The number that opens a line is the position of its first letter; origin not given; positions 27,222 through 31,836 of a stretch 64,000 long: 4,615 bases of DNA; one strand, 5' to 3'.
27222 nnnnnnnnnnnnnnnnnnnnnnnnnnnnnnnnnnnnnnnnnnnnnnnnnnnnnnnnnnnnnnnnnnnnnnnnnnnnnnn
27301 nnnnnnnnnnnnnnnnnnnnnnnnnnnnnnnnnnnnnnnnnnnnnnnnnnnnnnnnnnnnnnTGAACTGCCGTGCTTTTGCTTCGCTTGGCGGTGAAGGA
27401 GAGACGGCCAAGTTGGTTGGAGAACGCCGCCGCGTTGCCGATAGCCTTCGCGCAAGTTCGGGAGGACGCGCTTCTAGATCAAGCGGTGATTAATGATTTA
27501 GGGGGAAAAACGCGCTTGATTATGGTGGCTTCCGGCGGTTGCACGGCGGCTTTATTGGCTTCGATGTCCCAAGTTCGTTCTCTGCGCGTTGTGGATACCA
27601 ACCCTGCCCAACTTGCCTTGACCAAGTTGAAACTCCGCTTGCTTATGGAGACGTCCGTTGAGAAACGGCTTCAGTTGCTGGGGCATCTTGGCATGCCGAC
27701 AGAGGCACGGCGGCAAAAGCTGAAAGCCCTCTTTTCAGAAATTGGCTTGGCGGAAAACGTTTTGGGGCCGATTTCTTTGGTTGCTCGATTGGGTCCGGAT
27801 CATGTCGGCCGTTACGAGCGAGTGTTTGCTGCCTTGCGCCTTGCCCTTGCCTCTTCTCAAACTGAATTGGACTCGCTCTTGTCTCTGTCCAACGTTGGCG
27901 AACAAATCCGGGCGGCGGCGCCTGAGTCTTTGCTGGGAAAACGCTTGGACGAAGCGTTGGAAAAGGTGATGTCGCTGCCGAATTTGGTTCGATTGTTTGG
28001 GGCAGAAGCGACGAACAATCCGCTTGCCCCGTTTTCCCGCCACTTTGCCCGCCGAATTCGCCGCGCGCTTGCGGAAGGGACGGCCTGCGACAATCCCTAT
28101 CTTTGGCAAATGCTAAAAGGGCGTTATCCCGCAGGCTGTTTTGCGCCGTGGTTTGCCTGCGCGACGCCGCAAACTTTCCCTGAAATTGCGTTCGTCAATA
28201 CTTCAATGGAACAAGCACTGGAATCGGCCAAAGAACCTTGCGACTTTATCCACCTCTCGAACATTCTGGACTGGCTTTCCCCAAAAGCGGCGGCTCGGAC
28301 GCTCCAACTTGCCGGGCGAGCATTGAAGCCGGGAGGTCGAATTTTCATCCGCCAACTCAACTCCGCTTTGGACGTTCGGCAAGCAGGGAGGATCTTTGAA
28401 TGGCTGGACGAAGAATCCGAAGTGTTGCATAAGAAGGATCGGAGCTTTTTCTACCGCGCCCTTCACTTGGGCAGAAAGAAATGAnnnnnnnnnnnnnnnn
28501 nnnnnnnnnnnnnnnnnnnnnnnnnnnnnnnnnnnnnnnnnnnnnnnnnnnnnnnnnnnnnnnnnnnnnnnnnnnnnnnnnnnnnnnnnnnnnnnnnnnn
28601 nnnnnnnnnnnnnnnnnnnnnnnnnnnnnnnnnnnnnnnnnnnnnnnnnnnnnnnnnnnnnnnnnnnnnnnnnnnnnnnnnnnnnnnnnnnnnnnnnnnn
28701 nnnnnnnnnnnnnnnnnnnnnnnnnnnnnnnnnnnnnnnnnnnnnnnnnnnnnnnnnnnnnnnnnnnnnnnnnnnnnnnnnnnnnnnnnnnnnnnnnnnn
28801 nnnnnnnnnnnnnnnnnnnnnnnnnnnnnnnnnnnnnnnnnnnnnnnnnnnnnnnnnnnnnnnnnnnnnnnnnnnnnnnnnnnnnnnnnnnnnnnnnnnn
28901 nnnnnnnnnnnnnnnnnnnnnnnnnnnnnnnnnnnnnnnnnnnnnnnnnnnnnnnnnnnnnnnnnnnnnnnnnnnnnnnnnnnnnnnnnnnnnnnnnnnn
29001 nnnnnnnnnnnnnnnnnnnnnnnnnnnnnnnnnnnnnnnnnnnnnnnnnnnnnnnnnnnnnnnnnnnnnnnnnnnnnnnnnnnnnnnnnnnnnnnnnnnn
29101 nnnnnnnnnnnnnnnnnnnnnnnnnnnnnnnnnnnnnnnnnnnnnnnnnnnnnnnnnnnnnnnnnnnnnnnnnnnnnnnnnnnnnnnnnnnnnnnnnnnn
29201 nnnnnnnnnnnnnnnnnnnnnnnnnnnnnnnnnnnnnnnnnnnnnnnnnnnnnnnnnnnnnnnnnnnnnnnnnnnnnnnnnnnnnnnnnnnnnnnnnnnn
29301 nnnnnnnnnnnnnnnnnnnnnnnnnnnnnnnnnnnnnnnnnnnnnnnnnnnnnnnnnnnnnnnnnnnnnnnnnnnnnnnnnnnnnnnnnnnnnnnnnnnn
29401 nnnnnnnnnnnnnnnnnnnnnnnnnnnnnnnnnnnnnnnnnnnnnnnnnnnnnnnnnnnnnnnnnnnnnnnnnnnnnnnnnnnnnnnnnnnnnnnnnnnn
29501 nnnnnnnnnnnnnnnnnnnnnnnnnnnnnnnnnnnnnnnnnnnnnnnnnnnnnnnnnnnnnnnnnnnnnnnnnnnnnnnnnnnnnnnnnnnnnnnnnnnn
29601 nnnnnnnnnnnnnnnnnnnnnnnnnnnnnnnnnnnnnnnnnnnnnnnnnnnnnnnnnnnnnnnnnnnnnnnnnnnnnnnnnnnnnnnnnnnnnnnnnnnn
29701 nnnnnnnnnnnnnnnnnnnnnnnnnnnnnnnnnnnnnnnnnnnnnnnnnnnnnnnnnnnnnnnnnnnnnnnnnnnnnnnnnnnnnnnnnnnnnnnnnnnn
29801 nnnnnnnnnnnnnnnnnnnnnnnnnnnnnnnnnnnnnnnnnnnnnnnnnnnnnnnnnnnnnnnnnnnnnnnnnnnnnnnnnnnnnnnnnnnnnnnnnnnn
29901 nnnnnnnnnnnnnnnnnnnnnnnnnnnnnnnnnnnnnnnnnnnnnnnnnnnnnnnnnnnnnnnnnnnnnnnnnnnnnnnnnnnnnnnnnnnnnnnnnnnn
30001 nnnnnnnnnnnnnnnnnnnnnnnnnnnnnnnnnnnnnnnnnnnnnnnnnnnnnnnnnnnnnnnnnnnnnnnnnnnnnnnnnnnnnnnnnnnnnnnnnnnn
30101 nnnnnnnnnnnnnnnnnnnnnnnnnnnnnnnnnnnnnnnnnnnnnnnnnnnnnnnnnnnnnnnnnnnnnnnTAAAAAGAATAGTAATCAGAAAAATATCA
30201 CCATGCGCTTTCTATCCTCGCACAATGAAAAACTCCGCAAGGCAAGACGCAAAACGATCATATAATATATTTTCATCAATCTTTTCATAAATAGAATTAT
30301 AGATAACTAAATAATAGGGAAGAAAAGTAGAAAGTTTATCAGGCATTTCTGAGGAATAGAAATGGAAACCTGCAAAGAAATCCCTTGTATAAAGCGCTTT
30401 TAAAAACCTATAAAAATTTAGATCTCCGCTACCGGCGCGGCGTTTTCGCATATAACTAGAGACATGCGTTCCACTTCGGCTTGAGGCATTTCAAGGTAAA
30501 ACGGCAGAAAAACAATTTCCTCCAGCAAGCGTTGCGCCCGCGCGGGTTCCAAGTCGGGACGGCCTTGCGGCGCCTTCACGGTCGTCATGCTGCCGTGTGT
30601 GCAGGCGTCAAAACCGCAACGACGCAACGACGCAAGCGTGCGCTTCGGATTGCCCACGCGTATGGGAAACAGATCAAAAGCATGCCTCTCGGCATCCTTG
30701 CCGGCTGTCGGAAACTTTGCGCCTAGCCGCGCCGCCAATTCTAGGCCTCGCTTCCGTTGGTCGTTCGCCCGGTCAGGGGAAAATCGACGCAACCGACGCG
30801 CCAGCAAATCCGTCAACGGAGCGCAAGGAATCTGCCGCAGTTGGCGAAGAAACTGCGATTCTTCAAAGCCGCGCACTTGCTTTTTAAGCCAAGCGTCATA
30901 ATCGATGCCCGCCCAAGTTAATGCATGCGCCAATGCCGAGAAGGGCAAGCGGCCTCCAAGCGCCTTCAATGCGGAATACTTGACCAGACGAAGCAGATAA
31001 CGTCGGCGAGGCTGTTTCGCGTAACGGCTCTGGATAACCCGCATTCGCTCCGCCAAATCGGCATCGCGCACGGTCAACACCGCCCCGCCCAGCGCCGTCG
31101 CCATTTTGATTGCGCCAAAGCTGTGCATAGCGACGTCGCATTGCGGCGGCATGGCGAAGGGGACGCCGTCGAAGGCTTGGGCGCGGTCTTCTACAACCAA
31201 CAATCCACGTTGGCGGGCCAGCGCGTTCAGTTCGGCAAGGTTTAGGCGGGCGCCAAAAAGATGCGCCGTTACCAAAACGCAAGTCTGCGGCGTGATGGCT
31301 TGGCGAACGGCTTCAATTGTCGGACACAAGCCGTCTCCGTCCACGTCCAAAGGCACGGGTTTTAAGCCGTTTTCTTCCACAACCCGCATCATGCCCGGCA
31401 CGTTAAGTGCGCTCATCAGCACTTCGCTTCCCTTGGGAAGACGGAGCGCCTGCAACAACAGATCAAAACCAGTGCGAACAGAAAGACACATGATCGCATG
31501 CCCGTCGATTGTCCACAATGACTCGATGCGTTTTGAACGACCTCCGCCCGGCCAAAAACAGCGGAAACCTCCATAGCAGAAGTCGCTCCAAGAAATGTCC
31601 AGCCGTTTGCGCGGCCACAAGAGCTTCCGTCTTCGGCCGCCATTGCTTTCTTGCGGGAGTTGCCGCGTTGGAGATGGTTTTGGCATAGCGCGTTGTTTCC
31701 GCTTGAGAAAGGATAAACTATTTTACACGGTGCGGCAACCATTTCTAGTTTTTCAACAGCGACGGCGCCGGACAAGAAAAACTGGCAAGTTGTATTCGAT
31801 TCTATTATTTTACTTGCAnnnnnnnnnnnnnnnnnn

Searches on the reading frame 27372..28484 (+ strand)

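Call 58: search_protein_families(library=pfam, proteins=[window:27372-28484:+], max_evalue=0.00001)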
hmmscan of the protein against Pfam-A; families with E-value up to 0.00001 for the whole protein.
window:27372-28484:+ (370 aa): 2 families
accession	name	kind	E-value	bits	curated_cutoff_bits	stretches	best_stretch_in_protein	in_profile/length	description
PF11899.13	DUF3419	-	3e-23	83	28.2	2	160-368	150-384/385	Protein of unknown function (DUF3419)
PF13489.12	Methyltransf_23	-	4.3e-07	30.3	27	1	279-365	70-155/164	Methyltransferase domain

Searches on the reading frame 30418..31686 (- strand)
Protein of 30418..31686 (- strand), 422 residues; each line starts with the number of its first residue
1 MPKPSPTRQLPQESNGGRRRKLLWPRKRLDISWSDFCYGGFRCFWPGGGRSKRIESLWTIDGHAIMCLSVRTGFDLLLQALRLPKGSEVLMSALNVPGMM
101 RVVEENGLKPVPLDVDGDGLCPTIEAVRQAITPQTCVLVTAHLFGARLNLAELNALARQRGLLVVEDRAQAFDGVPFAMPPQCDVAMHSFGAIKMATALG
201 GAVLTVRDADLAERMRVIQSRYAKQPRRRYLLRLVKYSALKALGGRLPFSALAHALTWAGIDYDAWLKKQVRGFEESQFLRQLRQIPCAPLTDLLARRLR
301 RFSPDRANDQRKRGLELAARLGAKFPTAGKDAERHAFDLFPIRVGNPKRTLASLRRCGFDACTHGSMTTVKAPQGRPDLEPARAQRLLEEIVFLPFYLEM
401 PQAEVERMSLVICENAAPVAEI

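Call 59: search_protein_families(library=pfam, proteins=[window:30418-31686:-], max_evalue=0.00001)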
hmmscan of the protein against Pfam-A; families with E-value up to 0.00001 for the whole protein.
window:30418-31686:- (422 aa): 2 families
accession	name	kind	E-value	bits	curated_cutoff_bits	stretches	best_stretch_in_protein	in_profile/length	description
PF01041.23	DegT_DnrJ_EryC1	-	2.4e-29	103.2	19.8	1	62-229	40-210/360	DegT/DnrJ/EryC1/StrS aminotransferase family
PF00266.25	Aminotran_5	-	3.5e-08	33.2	21.5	1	78-215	78-221/371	Aminotransferase class-V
